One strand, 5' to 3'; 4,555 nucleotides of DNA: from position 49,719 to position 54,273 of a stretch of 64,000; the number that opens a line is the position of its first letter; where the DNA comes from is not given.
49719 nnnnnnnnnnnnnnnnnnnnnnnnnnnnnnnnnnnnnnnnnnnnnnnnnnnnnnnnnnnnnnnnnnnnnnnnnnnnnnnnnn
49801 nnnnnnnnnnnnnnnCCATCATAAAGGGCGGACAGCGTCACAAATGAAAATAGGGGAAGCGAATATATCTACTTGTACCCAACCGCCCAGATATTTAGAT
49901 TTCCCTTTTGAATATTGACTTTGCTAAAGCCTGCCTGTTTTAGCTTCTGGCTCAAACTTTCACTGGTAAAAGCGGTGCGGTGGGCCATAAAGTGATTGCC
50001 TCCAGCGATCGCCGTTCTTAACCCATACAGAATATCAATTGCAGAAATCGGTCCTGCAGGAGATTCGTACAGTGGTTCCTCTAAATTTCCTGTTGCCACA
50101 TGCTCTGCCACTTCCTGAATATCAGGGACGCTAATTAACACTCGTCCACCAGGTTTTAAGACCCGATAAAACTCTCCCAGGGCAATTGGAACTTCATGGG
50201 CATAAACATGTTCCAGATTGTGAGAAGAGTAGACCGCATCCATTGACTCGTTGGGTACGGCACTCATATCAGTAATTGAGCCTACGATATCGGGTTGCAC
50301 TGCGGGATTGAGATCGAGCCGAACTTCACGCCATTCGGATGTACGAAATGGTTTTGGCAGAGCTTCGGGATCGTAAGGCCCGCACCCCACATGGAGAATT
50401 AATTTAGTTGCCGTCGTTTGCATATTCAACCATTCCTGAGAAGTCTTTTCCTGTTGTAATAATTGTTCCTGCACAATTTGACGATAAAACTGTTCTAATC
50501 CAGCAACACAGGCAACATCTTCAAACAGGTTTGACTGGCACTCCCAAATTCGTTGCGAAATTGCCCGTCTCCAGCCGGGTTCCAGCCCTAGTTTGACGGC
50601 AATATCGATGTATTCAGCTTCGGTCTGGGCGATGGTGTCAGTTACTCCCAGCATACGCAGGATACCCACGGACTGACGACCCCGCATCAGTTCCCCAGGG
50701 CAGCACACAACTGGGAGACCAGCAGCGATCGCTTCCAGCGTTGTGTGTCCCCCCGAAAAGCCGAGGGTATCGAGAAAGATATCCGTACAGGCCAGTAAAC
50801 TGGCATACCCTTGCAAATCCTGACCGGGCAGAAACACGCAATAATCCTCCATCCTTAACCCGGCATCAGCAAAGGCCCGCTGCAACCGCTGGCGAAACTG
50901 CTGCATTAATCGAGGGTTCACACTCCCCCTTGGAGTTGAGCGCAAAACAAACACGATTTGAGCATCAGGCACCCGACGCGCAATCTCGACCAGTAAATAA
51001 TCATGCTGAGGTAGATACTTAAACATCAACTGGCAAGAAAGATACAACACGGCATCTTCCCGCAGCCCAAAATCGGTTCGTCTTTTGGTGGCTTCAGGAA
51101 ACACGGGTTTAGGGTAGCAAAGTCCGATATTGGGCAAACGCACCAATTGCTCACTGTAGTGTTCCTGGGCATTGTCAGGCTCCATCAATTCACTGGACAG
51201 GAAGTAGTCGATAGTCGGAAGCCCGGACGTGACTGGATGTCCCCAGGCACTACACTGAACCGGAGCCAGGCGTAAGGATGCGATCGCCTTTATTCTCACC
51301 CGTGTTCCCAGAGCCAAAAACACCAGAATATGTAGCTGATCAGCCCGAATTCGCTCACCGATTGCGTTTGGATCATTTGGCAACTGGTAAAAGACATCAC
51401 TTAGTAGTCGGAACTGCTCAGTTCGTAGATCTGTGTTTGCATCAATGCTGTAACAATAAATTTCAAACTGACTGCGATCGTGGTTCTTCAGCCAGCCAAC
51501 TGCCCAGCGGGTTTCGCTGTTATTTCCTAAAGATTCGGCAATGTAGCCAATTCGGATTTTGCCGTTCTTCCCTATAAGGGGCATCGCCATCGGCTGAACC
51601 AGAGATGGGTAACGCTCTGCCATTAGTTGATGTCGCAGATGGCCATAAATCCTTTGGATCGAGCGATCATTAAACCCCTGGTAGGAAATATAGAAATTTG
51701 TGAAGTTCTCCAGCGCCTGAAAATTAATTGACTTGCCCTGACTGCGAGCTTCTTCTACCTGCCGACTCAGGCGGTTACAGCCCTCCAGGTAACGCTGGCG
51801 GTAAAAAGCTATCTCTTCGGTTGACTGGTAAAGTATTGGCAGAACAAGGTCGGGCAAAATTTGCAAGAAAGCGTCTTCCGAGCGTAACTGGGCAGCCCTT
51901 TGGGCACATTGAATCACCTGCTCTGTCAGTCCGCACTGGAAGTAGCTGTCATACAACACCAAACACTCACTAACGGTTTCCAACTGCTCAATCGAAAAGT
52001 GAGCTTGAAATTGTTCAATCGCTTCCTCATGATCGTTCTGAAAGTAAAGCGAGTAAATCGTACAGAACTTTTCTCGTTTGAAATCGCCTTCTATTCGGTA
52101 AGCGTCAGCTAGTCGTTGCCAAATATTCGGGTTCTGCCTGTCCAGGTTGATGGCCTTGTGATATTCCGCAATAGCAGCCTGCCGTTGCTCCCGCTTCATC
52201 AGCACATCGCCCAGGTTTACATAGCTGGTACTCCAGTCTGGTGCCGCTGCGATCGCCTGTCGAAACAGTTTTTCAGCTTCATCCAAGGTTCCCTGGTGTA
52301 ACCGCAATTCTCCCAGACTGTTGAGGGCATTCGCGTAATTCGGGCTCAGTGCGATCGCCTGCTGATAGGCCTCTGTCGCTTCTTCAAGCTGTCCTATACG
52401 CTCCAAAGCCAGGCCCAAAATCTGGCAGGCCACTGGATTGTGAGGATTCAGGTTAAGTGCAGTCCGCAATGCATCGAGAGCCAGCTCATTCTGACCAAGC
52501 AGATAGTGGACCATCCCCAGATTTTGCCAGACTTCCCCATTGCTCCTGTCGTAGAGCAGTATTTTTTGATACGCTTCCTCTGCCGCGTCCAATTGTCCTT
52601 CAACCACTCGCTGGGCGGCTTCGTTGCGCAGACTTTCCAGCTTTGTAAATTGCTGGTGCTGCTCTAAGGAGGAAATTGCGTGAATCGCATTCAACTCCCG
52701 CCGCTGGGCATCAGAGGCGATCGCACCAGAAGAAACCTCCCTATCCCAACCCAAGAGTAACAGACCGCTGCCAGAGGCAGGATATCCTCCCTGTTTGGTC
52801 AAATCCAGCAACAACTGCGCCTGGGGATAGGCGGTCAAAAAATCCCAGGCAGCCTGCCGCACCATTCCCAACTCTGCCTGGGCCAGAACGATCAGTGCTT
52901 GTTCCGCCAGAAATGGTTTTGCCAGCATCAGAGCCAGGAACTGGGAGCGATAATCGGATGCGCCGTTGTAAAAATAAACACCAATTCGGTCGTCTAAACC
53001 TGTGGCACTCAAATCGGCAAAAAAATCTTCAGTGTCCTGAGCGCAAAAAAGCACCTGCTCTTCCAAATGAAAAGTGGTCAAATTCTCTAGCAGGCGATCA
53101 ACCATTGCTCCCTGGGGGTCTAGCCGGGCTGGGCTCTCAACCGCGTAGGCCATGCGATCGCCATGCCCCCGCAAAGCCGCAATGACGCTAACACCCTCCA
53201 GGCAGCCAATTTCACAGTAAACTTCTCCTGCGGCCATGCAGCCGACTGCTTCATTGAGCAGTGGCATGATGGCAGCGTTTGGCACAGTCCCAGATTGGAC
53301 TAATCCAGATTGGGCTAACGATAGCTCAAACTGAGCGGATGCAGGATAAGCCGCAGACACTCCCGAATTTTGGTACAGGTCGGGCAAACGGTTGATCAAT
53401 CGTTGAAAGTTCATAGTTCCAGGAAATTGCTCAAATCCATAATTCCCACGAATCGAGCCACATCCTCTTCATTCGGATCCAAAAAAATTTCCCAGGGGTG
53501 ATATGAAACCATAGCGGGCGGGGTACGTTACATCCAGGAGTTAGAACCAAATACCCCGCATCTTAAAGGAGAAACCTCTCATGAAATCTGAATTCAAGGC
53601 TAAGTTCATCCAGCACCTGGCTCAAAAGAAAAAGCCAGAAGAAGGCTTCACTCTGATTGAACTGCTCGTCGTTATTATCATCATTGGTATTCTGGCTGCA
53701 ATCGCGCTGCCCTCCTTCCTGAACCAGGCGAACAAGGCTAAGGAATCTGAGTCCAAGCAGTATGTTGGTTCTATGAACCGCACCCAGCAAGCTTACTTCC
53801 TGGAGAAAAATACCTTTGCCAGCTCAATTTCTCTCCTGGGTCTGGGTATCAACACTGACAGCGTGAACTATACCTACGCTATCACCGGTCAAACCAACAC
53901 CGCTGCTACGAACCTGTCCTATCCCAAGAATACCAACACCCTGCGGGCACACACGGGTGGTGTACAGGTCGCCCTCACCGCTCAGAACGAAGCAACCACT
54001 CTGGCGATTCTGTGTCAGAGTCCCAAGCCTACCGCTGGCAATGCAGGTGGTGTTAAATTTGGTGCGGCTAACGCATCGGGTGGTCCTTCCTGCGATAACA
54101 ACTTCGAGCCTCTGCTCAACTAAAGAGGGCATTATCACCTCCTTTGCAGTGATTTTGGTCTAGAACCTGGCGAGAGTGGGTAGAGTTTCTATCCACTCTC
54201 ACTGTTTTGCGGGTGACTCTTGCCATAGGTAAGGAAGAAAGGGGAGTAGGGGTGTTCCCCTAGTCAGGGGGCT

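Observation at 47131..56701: Pilin gene embedded in a GT41 glycosyltransferase / methyltransferase island: candidate dedicated pilin-modification system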

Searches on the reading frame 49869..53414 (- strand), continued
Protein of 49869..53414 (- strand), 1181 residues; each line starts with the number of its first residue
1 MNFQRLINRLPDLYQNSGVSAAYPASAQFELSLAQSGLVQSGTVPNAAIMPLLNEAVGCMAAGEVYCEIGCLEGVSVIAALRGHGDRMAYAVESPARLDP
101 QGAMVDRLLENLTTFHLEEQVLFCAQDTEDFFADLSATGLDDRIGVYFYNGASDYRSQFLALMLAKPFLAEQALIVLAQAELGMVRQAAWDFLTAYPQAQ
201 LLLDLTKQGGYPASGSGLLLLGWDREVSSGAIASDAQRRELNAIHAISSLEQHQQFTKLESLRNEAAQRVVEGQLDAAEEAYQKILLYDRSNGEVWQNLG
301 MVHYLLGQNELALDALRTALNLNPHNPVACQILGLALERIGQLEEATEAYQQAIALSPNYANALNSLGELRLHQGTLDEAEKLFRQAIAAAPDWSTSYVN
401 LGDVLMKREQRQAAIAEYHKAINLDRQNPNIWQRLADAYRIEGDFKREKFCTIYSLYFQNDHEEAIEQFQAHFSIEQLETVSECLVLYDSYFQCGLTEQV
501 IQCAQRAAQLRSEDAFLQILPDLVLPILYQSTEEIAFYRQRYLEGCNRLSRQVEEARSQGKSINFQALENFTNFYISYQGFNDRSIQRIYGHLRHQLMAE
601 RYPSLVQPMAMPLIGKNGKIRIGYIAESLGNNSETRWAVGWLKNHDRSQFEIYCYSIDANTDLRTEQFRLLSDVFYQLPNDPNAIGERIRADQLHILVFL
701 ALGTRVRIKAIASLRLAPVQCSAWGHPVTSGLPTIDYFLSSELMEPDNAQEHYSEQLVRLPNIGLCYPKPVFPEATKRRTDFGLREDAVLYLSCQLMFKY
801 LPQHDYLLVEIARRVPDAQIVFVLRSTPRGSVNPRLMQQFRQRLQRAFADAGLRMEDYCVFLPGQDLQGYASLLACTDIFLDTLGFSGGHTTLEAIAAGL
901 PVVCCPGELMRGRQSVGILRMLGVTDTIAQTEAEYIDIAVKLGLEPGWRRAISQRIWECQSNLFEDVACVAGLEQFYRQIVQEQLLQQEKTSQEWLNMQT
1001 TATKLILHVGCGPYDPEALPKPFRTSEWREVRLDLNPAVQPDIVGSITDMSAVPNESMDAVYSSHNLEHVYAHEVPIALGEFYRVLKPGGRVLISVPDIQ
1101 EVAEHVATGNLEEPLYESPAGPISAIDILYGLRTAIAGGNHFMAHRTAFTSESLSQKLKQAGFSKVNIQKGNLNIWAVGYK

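Call 28: search_solved_structures(query=window:49869-53414:-, max_evalue=0.0001, show_alignments=1)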
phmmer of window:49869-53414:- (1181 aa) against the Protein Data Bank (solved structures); distinct sequences matched with E-value up to 0.0001: 100 (the best 60 are shown).
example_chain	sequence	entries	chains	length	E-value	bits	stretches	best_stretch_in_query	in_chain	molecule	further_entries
7yeh_B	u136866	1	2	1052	1.1e-75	258.7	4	276-425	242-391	UDP-N-acetylglucosamine--peptide N-acetylglucosaminyltransferase 110 kDa subunit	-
7yea_A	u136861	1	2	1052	1.1e-75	258.6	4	276-425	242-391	UDP-N-acetylglucosamine--peptide N-acetylglucosaminyltransferase 110 kDa subunit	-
7ntf_A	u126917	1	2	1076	1.5e-75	258.2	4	276-425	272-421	Isoform 1 of UDP-N-acetylglucosamine--peptide N-acetylglucosaminyltransferase 110 kDa subu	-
9qhb_A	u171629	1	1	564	3.7e-62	213.9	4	278-445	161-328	Engineered tetratricopeptide repeat protein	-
7y4i_A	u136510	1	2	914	1.6e-60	208.4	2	619-980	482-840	Probable UDP-N-acetylglucosamine--peptide N-acetylglucosaminyltransferase SPINDLY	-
8dtf_A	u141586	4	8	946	3.8e-60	207.2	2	619-980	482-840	Probable UDP-N-acetylglucosamine--peptide N-acetylglucosaminyltransferase SPINDLY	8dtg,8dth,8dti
8cm9_A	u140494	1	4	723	2.8e-49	171.2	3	778-981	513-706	UDP-N-acetylglucosamine--peptide N-acetylglucosaminyltransferase 110 kDa subunit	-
6tka_AAA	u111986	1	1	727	1e-48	169.3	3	778-981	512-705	UDP-N-acetylglucosamine--peptide N-acetylglucosaminyltransferase 110 kDa subunit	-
3pe3_A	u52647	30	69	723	1.1e-48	169.3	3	778-981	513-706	UDP-N-acetylglucosamine--peptide N-acetylglucosaminyltransferase 110 kDa subunit | UDP-N-ACETYLGLUCOSAMINE--PEPTIDE N-ACETYLGLUCOSAMINYL TRANSFERASE 110 KDA SUB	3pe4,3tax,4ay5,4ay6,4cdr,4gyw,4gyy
5hgv_A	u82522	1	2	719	1.2e-48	169.1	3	778-981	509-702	UDP-N-acetylglucosamine--peptide N-acetylglucosaminyltransferase 110 kDa subunit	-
6q4m_A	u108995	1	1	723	1.7e-48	168.6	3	778-981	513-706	UDP-N-acetylglucosamine--peptide N-acetylglucosaminyltransferase 110 kDa subunit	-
5nps_A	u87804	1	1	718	2.5e-48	168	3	778-981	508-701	UDP-N-acetylglucosamine--peptide N-acetylglucosaminyltransferase 110 kDa subunit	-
5lvv_A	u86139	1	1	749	3.8e-48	167.4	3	778-981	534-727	UDP-N-acetylglucosamine--peptide N-acetylglucosaminyltransferase 110 kDa subunit,UDP-N-ace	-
5lwv_A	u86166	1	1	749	5.6e-48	166.9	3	778-981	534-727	Host cell factor 1,UDP-N-acetylglucosamine--peptide N-acetylglucosaminyltransferase 110 kD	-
6ibo_A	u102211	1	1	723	6.8e-48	166.6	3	778-981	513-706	UDP-N-acetylglucosamine--peptide N-acetylglucosaminyltransferase 110 kDa subunit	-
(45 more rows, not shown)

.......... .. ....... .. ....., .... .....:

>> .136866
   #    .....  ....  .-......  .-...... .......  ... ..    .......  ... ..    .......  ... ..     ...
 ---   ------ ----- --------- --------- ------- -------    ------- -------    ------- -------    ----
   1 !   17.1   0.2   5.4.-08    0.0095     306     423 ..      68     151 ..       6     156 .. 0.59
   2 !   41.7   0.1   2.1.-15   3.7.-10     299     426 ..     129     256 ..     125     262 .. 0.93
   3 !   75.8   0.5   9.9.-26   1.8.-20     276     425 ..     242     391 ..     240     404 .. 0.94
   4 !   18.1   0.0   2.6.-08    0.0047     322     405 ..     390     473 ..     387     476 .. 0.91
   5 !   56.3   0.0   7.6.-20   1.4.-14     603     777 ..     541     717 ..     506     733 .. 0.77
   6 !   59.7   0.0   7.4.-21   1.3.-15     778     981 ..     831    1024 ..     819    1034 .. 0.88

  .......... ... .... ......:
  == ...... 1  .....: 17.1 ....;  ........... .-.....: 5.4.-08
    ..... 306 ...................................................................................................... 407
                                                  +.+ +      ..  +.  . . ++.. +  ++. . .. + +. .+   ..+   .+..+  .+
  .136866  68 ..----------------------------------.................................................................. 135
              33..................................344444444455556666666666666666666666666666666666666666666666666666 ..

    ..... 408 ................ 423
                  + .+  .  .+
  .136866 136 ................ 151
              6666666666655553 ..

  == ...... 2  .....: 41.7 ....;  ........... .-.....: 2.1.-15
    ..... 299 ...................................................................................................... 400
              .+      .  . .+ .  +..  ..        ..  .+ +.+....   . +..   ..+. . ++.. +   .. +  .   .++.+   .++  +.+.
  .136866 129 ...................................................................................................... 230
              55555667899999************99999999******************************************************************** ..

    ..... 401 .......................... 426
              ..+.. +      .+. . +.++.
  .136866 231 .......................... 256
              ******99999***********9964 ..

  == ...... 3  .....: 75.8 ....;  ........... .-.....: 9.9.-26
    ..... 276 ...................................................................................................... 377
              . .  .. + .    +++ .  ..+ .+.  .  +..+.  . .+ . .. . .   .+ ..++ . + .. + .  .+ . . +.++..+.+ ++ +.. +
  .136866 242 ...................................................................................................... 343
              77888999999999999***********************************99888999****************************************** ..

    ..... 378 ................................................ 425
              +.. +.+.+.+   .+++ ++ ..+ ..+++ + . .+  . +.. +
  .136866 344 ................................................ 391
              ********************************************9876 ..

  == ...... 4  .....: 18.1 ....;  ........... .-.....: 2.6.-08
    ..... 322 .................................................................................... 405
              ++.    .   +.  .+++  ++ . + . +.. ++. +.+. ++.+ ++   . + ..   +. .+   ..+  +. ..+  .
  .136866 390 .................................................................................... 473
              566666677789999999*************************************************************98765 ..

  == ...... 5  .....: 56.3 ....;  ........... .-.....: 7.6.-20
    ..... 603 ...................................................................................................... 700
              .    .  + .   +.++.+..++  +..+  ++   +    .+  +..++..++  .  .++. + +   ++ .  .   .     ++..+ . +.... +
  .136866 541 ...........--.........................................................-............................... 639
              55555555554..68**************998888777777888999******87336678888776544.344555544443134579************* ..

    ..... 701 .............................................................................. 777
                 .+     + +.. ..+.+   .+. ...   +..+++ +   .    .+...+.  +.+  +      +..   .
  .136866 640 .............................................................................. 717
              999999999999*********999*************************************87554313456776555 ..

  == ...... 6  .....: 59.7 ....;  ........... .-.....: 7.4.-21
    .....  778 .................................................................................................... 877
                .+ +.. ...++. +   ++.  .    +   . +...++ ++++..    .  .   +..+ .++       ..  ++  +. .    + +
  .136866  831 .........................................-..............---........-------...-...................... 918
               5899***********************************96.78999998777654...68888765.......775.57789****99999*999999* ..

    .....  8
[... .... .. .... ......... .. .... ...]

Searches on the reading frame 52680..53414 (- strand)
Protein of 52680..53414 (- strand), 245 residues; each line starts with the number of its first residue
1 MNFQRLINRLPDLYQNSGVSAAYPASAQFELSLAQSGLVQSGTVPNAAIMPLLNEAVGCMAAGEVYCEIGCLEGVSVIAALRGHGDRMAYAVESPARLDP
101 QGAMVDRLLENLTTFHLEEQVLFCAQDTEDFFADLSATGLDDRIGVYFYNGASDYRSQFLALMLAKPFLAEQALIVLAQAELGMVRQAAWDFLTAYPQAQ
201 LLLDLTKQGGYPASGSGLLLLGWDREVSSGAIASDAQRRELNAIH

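Call 69: predict_structure(alignment_id=A3)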
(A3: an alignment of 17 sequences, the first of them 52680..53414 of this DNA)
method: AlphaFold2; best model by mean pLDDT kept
length: 245 residues; sequences in the alignment: 17
mean_pLDDT: 83.0   pTM: 0.84
mean pLDDT of the five models: 83.0, 82.8, 81.4, 80.4, 80.1
residues with pLDDT >= 90: 134; 70-90: 53; 50-70: 45; < 50: 13
segments of 3 or more residues with pLDDT < 50: 209-213
pLDDT, mean of each block of 10 residues (from residue 1): 81 62 64 65 61 92 96 91 94 92 92 93 96 90 94 94 97 94 91 93 71 67 84 53 52
secondary structure, 60 per line:
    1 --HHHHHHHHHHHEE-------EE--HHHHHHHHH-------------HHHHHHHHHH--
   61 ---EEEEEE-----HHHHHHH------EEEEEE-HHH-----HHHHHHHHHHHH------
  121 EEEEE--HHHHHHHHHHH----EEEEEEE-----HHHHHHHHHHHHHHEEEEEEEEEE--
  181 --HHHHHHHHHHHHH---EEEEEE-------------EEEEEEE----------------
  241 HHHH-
elements in order: H3-13 H27-35 H49-58 E64-69 H75-81 E88-93 H103-114 E121-125 H128-138 E143-149 H155-168 E169-178 H183-195 E199-204 E218-224 H241-244

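Call 72: fold_search(model_id=the predicted structure, library=pdb)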
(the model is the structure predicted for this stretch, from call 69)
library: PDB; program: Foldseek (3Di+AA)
matches with E <= 10: 1667; with E <= 0.001: 578
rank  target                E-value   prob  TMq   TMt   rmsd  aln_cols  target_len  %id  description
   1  3tfw_B                7.1e-09  1.00  0.49  0.54  10.3       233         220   16  Crystal structure of a putative O-methyltransferase from Klebsiella pneumoniae (released 2011-09-28)
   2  3tfw_A                1.4e-08  1.00  0.50  0.55  10.2       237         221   16  Crystal structure of a putative O-methyltransferase from Klebsiella pneumoniae (released 2011-09-28)
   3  3duw_A                2.3e-08  1.00  0.50  0.56  10.1       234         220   14  Crystal Structural Analysis of the O-methyltransferase from Bacillus cereus in complex SAH (released 2008-08-05)
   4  6jcl_D                4.5e-08  1.00  0.57  0.64   4.3       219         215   16  Crystal structure of cofactor-bound Rv0187 from MTB (released 2019-12-11)
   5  5zw4_A                6.1e-08  1.00  0.59  0.66   6.7       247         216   13  Crystal structure of tRNA bound TrmR (released 2018-07-11)
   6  6jcl_H                7.3e-08  1.00  0.60  0.67   4.1       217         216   17  Crystal structure of cofactor-bound Rv0187 from MTB (released 2019-12-11)
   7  6jcl_G                9.8e-08  1.00  0.58  0.64   4.3       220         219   17  Crystal structure of cofactor-bound Rv0187 from MTB (released 2019-12-11)
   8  3ntv_A                9.8e-08  1.00  0.55  0.63   4.7       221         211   16  Crystal structure of a putative caffeoyl-CoA O-methyltransferase from Staphylococcus aureus (released 2011-07-06)
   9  7cvu_C                9.8e-08  1.00  0.60  0.66   6.4       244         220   17  Crystal structure of Catechol o-methyl transferase (COMT) from Niastella koreensis (released 2021-09-01)
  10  5n5d_B                1.0e-07  1.00  0.61  0.66   4.2       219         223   15  Crystal Structure of the O-Methyltransferase TomG from Streptomyces achromogenes involved in Tomaymycin synthesis in c (released 2017-09-20)
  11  7cvu_A                1.2e-07  1.00  0.54  0.60   4.6       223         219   18  Crystal structure of Catechol o-methyl transferase (COMT) from Niastella koreensis (released 2021-09-01)
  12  6g80_A                1.3e-07  1.00  0.58  0.66   5.0       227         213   14  Structure of Mycobacterium hassiacum MeT1 from orthorhombic crystals. (released 2019-01-16)
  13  8c9s_A                1.5e-07  1.00  0.58  0.63   4.4       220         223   17  Catechol O-methyltransferase from Streptomyces avermitilis in complex with SAH (released 2023-04-05)
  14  5zw3_A                1.7e-07  1.00  0.59  0.68   6.5       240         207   13  Crystal Structure of TrmR from B. subtilis (released 2018-07-11)
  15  5zw3_B                1.9e-07  1.00  0.57  0.71   6.5       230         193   13  Crystal Structure of TrmR from B. subtilis (released 2018-07-11)
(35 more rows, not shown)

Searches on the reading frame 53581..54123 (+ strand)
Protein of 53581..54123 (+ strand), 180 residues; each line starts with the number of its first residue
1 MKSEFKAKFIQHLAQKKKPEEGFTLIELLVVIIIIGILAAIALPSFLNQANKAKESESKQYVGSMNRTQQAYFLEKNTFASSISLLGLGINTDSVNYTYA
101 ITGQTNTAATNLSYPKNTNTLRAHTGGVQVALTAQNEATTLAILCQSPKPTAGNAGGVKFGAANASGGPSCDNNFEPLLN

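Call 4: search_protein_families(library=pfam, proteins=[window:53581-54123:+], max_evalue=0.01)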
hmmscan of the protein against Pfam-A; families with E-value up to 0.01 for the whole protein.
window:53581-54123:+ (180 aa): 3 families
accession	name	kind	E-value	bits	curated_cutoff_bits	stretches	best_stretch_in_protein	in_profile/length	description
PF16734.10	Pilin_GH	-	8.4e-26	91.1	28.9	1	55-160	1-105/114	Type IV pilin-like G and H, putative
PF07963.17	N_methyl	-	3.5e-09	36.3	21.2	1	19-43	3-27/27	Prokaryotic N-terminal methylation motif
PF16732.10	ComP_DUS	-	0.006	17.9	27.3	1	44-114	1-68/87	Type IV minor pilin ComP, DNA uptake sequence receptor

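Call 5: search_protein_families(library=ncbifam, proteins=[window:53581-54123:+], max_evalue=0.01)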
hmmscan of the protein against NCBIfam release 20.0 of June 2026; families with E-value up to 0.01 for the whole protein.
window:53581-54123:+ (180 aa): 12 families
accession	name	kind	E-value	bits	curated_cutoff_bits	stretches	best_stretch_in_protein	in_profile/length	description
NF041775.1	typeIV_PilA_Myxo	equivalog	2.3e-16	60.4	400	1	20-106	10-95/214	type IV pilin protein PilA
TIGR01710.1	typeII_sec_gspG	equivalog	8.4e-13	48.5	88.85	1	22-82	2-62/134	type II secretion system major pseudopilin GspG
NF040999.1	pilin_ComGC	equivalog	3.6e-10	39.9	75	1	20-85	1-66/84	competence type IV pilus major pilin ComGC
TIGR01708.2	typeII_sec_gspH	equivalog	8.6e-09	35.6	80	1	20-57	1-39/169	type II secretion system minor pseudopilin GspH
NF007862.0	PRK10574.1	equivalog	1.9e-08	34.6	138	1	20-57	4-41/145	prepilin peptidase-dependent pilin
TIGR02532.1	IV_pilin_GFxxxE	domain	1e-07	31.5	16.3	1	22-43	3-24/24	prepilin-type N-terminal cleavage/methylation domain-containing protein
NF007800.0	PRK10506.1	equivalog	5.9e-05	23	158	1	16-66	4-55/163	prepilin peptidase-dependent protein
NF041013.1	T4P_ComGE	equivalog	7.8e-05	22.7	49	1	21-62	4-45/83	competence type IV pilus minor pilin ComGE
TIGR02596.1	TIGR02596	subfamily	0.00039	20.5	70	1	23-54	1-31/196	Verru_Chthon cassette protein D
NF040982.1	ComGD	equivalog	0.0016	18.8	70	1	20-70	1-52/139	competence type IV pilus minor pilin ComGD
NF041002.1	pilin_ComGF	equivalog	0.0051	17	80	1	20-59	1-39/139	competence type IV pilus minor pilin ComGF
TIGR02599.1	TIGR02599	subfamily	0.0081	15.4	256.5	1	22-148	1-119/361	Verru_Chthon cassette protein C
